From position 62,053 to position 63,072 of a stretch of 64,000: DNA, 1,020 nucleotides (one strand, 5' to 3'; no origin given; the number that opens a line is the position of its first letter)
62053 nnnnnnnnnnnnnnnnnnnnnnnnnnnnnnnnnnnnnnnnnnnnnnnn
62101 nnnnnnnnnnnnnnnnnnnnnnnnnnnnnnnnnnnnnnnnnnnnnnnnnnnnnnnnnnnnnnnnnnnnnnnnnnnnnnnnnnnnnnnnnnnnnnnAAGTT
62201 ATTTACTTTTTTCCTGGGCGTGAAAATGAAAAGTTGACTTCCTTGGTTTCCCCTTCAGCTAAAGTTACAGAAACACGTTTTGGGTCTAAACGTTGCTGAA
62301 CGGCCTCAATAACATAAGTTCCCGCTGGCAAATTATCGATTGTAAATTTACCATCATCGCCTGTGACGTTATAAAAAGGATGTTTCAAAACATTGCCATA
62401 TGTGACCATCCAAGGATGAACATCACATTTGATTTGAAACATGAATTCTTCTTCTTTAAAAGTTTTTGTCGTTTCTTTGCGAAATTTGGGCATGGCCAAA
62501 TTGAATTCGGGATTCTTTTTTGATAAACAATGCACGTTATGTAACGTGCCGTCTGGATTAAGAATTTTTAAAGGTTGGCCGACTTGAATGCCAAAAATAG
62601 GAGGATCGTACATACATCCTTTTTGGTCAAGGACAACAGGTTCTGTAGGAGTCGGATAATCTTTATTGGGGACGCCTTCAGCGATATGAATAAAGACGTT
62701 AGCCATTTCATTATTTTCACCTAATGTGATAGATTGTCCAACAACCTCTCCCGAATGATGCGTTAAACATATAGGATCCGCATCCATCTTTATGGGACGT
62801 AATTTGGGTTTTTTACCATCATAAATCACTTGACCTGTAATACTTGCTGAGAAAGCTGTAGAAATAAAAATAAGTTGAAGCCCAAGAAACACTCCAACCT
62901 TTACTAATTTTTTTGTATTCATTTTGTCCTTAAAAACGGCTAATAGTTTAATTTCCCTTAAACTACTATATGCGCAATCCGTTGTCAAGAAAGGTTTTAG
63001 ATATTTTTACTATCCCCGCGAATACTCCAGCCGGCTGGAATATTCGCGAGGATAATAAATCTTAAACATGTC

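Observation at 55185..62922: aa3-type cytochrome c oxidase cluster with unusual gene order and a cupredoxin-like protein as first gene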

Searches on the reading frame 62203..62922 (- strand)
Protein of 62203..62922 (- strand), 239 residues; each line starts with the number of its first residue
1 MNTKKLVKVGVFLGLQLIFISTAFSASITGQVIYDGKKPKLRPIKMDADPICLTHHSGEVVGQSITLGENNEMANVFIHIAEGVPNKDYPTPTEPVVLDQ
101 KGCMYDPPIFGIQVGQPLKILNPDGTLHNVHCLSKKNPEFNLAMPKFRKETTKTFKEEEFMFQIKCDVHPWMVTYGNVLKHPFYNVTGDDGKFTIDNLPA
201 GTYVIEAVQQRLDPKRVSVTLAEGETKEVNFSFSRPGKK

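Call 3: search_protein_families(library=pfam, proteins=[window:62203-62922:-], max_evalue=0.01)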
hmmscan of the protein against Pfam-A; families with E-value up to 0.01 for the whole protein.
window:62203-62922:- (239 aa): 4 families
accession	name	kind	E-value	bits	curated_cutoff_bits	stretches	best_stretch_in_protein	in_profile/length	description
PF13620.12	CarboxypepD_reg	-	6.7e-08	33.2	32.3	1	186-232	33-80/82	Carboxypeptidase regulatory-like domain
PF13715.12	CarbopepD_reg_2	-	7.2e-05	23.2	32.2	1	185-233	28-76/88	CarboxypepD_reg-like domain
PF09430.16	EMC7_beta-sandw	-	8.5e-05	23.2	26.6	1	181-227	19-66/122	ER membrane protein complex subunit 7, beta-sandwich domain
PF17802.7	SpaA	-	0.0086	16.7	23.1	0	186-221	37-76/91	Prealbumin-like fold domain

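Call 6: search_protein_families(library=ncbifam, proteins=[window:62203-62922:-], max_evalue=0.01)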
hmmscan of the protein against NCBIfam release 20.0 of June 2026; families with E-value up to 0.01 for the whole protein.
window:62203-62922:- (239 aa): 2 families
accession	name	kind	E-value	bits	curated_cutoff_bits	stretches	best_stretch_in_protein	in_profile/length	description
TIGR02657.1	amicyanin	equivalog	0.00046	20.5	110.2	1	105-173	8-77/83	amicyanin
NF052345.1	S_layer_anammox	exception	0.0047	14.3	1400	1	187-233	1344-1391/1596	Kustd1514 family S-layer glycoprotein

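Call 7: find_homologous_proteins(query=window:62203-62922:-)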
Query window:62203-62922:- (239 aa): 5733 proteins with E <= 0.001 among 5892 candidates; the best 120 are listed.
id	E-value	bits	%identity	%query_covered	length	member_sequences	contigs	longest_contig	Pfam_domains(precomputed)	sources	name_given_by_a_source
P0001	1.1e-160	551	100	100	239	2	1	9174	PF13620.13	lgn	-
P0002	1.7e-107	376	68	98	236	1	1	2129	PF13620.13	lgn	-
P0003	5.2e-107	375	71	91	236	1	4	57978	PF13620.13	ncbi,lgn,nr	ncbi:MAG: carboxypeptidase regulatory-like domain-containing protein [Candidatus Omnitrophica bacter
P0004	2.2e-103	363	67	96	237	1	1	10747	PF13620.13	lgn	-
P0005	2.9e-103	363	70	92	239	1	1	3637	PF13715.13,PF13620.13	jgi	-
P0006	3.8e-103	362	68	98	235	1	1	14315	PF13715.13,PF13620.13,PF09430.17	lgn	-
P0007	5.6e-102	358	67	96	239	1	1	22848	PF13620.13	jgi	-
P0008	2.6e-101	356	65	96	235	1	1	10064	PF14686.13,PF13620.13,PF09430.17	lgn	-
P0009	4.2e-101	356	65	98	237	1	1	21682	PF13715.13,PF14686.13,PF13620.13,PF09430.17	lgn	-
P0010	2.5e-100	353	66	94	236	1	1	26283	PF13715.13,PF13620.13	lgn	-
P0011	5.5e-100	352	68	93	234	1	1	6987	PF13620.13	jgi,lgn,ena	-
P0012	5.6e-100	352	62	100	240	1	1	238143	PF13620.13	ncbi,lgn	-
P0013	1.1e-99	351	63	99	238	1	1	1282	PF13620.13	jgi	-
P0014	3.0e-99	349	63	98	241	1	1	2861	PF13715.13,PF13620.13,PF09430.17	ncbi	-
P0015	4.7e-99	349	69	91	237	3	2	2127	PF13620.13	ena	-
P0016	9.3e-98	345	66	91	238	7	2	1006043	PF13715.13,PF13620.13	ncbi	ncbi:MAG: carboxypeptidase regulatory-like domain-containing protein [Candidatus Omnitrophota bacter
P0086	2.3e-90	320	57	98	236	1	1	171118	PF13715.13,PF14686.13,PF13620.13,PF09430.17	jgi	jgi:plastocyanin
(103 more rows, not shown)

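Call 10: find_encoding_contigs(protein=P0016, flank=10000, max_places=2)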
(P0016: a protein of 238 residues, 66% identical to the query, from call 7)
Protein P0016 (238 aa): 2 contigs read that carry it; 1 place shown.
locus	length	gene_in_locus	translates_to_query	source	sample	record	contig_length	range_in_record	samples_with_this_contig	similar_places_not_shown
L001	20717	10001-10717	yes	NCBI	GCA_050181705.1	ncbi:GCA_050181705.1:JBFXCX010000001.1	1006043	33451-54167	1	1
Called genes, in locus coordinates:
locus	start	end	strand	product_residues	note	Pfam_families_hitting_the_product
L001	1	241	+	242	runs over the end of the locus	PF00355:Rieske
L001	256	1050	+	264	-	PF00033:Cytochrome_B, PF14358:DUF4405 (weak), PF13631:Cytochrom_B_N_2, PF00033:Cytochrome_B (weak)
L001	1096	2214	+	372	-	PF00032:Cytochrom_B_C (weak)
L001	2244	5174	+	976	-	PF14522:Cytochrome_C7 (faint), PF13442:Cytochrome_CBB3 (faint), PF02433:FixO (weak), PF00034:Cytochrom_C (weak)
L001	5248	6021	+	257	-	-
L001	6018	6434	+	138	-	-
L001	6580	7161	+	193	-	PF07638:Sigma70_ECF (weak), PF04542:Sigma70_r2, PF08281:Sigma70_r4_2, PF04545:Sigma70_r4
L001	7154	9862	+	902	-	PF12450:vWF_A, PF00092:VWA, PF04811:Sec23_trunk (weak), PF13768:VWA_3, PF13519:VWA_2, PF12034:YfbK_C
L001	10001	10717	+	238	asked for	PF13620:CarboxypepD_reg, PF13715:CarbopepD_reg_2 (weak)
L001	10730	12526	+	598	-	PF00115:COX1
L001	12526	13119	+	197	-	PF00510:COX3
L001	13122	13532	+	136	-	PF03626:COX4_pro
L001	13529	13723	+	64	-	-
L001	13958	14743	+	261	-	PF00116:COX2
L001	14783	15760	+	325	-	PF02628:COX15-CtaA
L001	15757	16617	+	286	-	PF01040:UbiA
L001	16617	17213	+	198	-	PF02630:SCO1-SenC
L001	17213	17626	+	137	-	PF04238:DUF420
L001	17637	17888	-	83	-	PF20584:DUF6787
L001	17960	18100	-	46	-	-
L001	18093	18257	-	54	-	-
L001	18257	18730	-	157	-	-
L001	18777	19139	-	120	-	PF13183:Fer4_8 (faint), PF13187:Fer4_9 (faint), PF14697:Fer4_21 (weak), PF25160:LdpA_Fe-S-bd (faint), PF12797:Fer4_2 (weak), PF12837:Fer4_6 (faint), PF00037:Fer4 (weak), PF12838:Fer4_7 (weak), +1 more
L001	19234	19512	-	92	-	PF13237:Fer4_10 (weak), PF14697:Fer4_21 (faint), PF12838:Fer4_7 (weak), PF13187:Fer4_9 (weak), PF13484:Fer4_16 (faint), PF12797:Fer4_2 (weak), PF12837:Fer4_6 (weak), PF00037:Fer4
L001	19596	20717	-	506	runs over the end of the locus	PF04055:Radical_SAM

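Call 11: find_encoding_contigs(protein=P0086, flank=10000, max_places=2)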
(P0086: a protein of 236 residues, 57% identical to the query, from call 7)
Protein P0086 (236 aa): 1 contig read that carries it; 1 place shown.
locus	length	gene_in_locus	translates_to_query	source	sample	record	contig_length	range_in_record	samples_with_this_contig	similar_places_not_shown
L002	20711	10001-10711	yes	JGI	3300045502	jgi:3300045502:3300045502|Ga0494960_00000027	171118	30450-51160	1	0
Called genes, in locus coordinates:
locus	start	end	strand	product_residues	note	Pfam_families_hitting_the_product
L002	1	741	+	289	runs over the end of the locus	PF00231:ATP-synt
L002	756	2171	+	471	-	PF02874:ATP-synt_ab_N, PF00006:ATP-synt_ab, PF22919:ATP-synt_VA_C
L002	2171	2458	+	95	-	PF02823:ATP-synt_DE_N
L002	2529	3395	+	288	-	PF02985:HEAT (faint), PF13646:HEAT_2 (weak), PF03130:HEAT_PBS (faint), PF13646:HEAT_2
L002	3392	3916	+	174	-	PF00355:Rieske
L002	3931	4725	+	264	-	PF00033:Cytochrome_B, PF14358:DUF4405 (weak), PF13631:Cytochrom_B_N_2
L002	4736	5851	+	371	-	PF00032:Cytochrom_B_C (weak)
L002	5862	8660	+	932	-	-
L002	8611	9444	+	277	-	-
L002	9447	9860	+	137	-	-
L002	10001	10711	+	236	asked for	PF13715:CarbopepD_reg_2 (weak), PF09430:EMC7_beta-sandw (faint), PF13620:CarboxypepD_reg, PF14686:fn3_3 (weak)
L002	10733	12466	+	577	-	PF00115:COX1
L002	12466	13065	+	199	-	PF00510:COX3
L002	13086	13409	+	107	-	PF03626:COX4_pro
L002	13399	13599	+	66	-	-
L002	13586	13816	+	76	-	-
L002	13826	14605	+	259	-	PF00116:COX2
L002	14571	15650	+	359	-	PF02628:COX15-CtaA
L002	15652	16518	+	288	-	PF01040:UbiA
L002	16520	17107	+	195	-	PF02630:SCO1-SenC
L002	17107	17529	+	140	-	PF04238:DUF420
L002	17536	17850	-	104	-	PF20584:DUF6787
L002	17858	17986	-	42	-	-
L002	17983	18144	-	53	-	-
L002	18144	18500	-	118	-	-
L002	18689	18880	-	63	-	PF00037:Fer4, PF12797:Fer4_2 (weak), PF12837:Fer4_6 (weak), PF13237:Fer4_10 (weak), PF12838:Fer4_7 (weak), PF13484:Fer4_16 (weak)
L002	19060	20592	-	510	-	PF02310:B12-binding (weak), PF04055:Radical_SAM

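Call 12: find_related_loci(query=A1, collection=genome_contigs, flank=10000)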
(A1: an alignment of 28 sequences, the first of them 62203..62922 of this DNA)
Query A1 (239 aa) in genome_contigs; peptide patterns used: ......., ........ (x = any residue, [..] = any of these).
599 stretches matched a pattern (row limit reached: there are more); 591 encode a relative of the query (tblastn E <= 1e-3); the best 80 are kept; 80 distinct loci.
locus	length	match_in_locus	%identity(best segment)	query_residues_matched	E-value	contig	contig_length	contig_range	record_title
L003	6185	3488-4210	60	1-239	1e-99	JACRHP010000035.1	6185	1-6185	MAG: Candidatus Omnitrophota bacterium isolate NC_groundwater_1780_Pr3_B-0.1um_53_71 SR-2_scaffold_141_1235358, whole ge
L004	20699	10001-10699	59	7-239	4e-92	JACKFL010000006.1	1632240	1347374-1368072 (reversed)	MAG: Candidatus Omnitrophota bacterium isolate HK-STAS-OMNI-4 HK-STAS-OMNI-4_6, whole genome shotgun sequence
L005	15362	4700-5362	57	15-235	1e-89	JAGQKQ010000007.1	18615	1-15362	MAG: Candidatus Omnitrophota bacterium isolate HKST-UBA08 NODE_7_length_18615_cov_3.425073, whole genome shotgun sequenc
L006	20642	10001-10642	57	25-238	6e-87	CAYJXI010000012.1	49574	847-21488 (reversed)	MAG TPA_asm: uncultured Planctomycetales bacterium isolate ERP125453_co1_481 genome assembly, contig: NODE_484_length_49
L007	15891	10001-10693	54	12-239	4e-86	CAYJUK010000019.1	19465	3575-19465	MAG TPA_asm: uncultured Planctomycetales bacterium isolate ERP125453_co1_189 genome assembly, contig: NODE_2765_length_1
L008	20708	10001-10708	54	1-237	3e-84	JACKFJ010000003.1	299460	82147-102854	MAG: Candidatus Omnitrophota bacterium isolate HK-STAS-OMNI-2 HK-STAS-OMNI-2_3, whole genome shotgun sequence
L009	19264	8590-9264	54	13-236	4e-82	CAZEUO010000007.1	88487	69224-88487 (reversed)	MAG TPA_asm: uncultured Planctomycetales bacterium isolate SRP178908_co1_326 genome assembly, contig: NODE_117_length_88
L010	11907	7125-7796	53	14-235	1e-81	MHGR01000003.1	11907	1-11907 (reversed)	MAG: Omnitrophica WOR_2 bacterium RIFCSPHIGHO2_02_FULL_52_10 rifcsphigho2_02_scaffold_10992, whole genome shotgun sequen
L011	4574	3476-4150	52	9-234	1e-77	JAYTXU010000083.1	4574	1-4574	MAG: Candidatus Omnitrophota bacterium isolate GFS_5990 GFS_5990_82, whole genome shotgun sequence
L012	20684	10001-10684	51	13-239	2e-77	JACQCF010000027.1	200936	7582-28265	MAG: Candidatus Omnitrophota bacterium isolate NC_groundwater_961_Pr1_S-0.2um_46_24 Montesol18-Sp2_coassembly_scaffold_1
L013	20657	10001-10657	53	21-237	5e-76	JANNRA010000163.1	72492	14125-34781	MAG: bacterium isolate SOY_31_metabat_388 SOY_31_k141_2277105, whole genome shotgun sequence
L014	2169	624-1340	49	5-239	3e-78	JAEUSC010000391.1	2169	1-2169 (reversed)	MAG: Candidatus Omnitrophota bacterium isolate new MAG-293 k141_3628532, whole genome shotgun sequence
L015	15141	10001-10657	53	23-239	2e-75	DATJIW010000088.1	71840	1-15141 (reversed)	MAG TPA_asm: Vicinamibacterales bacterium isolate SMAG_U15549 k141_9911774, whole genome shotgun sequence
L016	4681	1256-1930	51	15-239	5e-75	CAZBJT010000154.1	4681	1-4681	MAG TPA_asm: uncultured Planctomycetales bacterium isolate binchicken_co54_492 genome assembly, contig: NODE_35460_lengt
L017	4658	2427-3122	48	3-236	3e-75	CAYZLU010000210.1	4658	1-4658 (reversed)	MAG TPA_asm: uncultured Planctomycetales bacterium isolate binchicken_co241_372 genome assembly, contig: NODE_22600_leng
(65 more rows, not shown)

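Call 13: predict_structure(alignment_id=A1)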
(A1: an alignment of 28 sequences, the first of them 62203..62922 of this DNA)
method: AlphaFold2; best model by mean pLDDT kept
length: 239 residues; sequences in the alignment: 28
mean_pLDDT: 86.5   pTM: 0.82
mean pLDDT of the five models: 86.5, 86.2, 85.4, 85.4, 84.3
residues with pLDDT >= 90: 125; 70-90: 90; 50-70: 23; < 50: 1
segments of 3 or more residues with pLDDT < 50: none
pLDDT, mean of each block of 10 residues (from residue 1): 75 79 86 90 77 78 83 96 93 94 88 95 71 81 71 92 84 92 96 96 95 94 95 78
secondary structure, 60 per line:
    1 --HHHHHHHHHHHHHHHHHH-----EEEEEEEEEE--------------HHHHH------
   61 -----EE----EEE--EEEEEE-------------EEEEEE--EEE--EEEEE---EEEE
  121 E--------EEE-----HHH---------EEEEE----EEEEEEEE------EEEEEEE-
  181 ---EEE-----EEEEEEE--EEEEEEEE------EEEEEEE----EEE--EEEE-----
elements in order: H3-20 E26-35 H50-54 E72-74 E77-82 E96-101 E104-106 E109-113 E117-121 E130-132 E150-154 E159-166 E173-179 E184-186 E192-198 E201-208 E215-221 E226-228 E231-234

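Call 16: fold_search(model_id=the predicted structure, library=pdb)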
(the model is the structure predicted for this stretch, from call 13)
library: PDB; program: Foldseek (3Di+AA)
matches with E <= 10: 712; with E <= 0.001: 6
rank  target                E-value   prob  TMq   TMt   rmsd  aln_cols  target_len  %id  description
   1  6hbe_A                4.3e-04  1.00  0.32  0.19   7.2       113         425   18  Cu-containing nitrite reductase (NirK) from Thermus scotoductus SA-01 (released 2019-01-23)
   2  1aaj                  5.7e-04  1.00  0.30  0.63  10.3       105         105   20  CRYSTAL STRUCTURE ANALYSIS OF AMICYANIN AND APOAMICYANIN FROM PARACOCCUS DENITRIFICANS AT 2.0 ANGSTROMS AND 1.8 ANGSTROM (released 1993-10-31)
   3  1sfd_A                6.8e-04  1.00  0.31  0.65  10.5       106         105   22  oxidized form of amicyanin mutant P94F (released 2004-07-27)
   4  2qdv                  7.2e-04  1.00  0.32  0.66  10.4       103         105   24  Structure of the Cu(II) form of the M51A mutant of amicyanin (released 2007-12-11)
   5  1sf3                  8.5e-04  1.00  0.29  0.62  10.5       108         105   19  Structure of the reduced form of the P94A mutant of amicyanin (released 2004-07-27)
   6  2idt                  9.0e-04  1.00  0.30  0.63  10.6       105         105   22  Structure of M98Q mutant of amicyanin, Cu(II) (released 2007-03-13)
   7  4p5r                  1.1e-03  1.00  0.31  0.64  10.6       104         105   21  Structure of oxidized W45Y mutant of amicyanin (released 2014-04-23)
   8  2idq                  1.1e-03  1.00  0.29  0.62  10.5       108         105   18  Structure of M98A mutant of amicyanin, Cu(II) (released 2007-03-13)
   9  2gb2                  1.1e-03  1.00  0.30  0.62  10.6       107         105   20  The P52G mutant of amicyanin in the Cu(II) state. (released 2006-08-01)
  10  3rym_A                1.2e-03  1.00  0.29  0.61  10.5       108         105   18  Structure of Oxidized M98K mutant of Amicyanin (released 2011-11-23)
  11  3ie9                  1.9e-03  1.00  0.29  0.62  10.6       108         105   18  Structure of oxidized M98L mutant of amicyanin (released 2009-10-06)
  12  1mda_A                2.0e-03  1.00  0.31  0.66   9.5       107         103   22  CRYSTAL STRUCTURE OF AN ELECTRON-TRANSFER COMPLEX BETWEEN METHYLAMINE DEHYDROGENASE AND AMICYANIN (released 1993-10-31)
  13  3ply_A                2.3e-03  1.00  0.29  0.61   3.0        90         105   20  Structure of Oxidized P96G Mutant of Amicyanin (released 2011-02-09)
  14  6hbe_C                2.6e-03  1.00  0.31  0.18   7.1       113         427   19  Cu-containing nitrite reductase (NirK) from Thermus scotoductus SA-01 (released 2019-01-23)
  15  1id2_A                2.9e-03  1.00  0.30  0.63  10.4       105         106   21  CRYSTAL STRUCTURE OF AMICYANIN FROM PARACOCCUS VERSUTUS (THIOBACILLUS VERSUTUS) (released 2001-04-11)
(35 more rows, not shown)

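Call 31: search_solved_structures(query=A1, max_evalue=10, show_alignments=4)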
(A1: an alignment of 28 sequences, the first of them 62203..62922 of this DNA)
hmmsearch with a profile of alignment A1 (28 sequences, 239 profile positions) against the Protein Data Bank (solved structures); distinct sequences matched with E-value up to 10: 31.
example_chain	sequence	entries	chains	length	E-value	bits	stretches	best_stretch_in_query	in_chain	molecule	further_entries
9c7v_B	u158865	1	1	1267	4.6e-08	35.9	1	186-224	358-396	BOS complex subunit NOMO2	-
1sf3_A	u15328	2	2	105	6.8e-05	25.5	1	90-177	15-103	Amicyanin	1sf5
1sfd_A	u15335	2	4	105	7.2e-05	25.4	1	90-177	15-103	Amicyanin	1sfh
2qdv_A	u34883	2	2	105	0.00012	24.7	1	90-177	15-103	Amicyanin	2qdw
4p5r_A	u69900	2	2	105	0.00015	24.4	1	90-177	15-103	Amicyanin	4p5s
2gb2_A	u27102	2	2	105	0.00018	24.2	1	90-177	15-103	Amicyanin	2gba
1mda_A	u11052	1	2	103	0.00018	24.1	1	91-177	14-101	AMICYANIN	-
1aac_A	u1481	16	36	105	0.00019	24.1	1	90-177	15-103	AMICYANIN | PROTEIN (AMICYANIN)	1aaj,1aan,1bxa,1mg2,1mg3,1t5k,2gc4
3ie9_A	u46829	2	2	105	0.0013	21.4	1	90-176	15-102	Amicyanin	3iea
10ps_A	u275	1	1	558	0.0019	20.8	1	185-207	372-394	Serine-aspartate repeat-containing protein D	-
2idq_A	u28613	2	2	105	0.0029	20.2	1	90-174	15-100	Amicyanin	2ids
2idt_A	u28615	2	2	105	0.0033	20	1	90-174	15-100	Amicyanin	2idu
3rym_A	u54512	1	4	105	0.0034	20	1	90-174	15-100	Amicyanin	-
3ply_A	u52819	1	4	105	0.0037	19.9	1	90-176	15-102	Amicyanin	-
5fc9_A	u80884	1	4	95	0.0072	18.9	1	103-178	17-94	Blue (Type 1) copper domain protein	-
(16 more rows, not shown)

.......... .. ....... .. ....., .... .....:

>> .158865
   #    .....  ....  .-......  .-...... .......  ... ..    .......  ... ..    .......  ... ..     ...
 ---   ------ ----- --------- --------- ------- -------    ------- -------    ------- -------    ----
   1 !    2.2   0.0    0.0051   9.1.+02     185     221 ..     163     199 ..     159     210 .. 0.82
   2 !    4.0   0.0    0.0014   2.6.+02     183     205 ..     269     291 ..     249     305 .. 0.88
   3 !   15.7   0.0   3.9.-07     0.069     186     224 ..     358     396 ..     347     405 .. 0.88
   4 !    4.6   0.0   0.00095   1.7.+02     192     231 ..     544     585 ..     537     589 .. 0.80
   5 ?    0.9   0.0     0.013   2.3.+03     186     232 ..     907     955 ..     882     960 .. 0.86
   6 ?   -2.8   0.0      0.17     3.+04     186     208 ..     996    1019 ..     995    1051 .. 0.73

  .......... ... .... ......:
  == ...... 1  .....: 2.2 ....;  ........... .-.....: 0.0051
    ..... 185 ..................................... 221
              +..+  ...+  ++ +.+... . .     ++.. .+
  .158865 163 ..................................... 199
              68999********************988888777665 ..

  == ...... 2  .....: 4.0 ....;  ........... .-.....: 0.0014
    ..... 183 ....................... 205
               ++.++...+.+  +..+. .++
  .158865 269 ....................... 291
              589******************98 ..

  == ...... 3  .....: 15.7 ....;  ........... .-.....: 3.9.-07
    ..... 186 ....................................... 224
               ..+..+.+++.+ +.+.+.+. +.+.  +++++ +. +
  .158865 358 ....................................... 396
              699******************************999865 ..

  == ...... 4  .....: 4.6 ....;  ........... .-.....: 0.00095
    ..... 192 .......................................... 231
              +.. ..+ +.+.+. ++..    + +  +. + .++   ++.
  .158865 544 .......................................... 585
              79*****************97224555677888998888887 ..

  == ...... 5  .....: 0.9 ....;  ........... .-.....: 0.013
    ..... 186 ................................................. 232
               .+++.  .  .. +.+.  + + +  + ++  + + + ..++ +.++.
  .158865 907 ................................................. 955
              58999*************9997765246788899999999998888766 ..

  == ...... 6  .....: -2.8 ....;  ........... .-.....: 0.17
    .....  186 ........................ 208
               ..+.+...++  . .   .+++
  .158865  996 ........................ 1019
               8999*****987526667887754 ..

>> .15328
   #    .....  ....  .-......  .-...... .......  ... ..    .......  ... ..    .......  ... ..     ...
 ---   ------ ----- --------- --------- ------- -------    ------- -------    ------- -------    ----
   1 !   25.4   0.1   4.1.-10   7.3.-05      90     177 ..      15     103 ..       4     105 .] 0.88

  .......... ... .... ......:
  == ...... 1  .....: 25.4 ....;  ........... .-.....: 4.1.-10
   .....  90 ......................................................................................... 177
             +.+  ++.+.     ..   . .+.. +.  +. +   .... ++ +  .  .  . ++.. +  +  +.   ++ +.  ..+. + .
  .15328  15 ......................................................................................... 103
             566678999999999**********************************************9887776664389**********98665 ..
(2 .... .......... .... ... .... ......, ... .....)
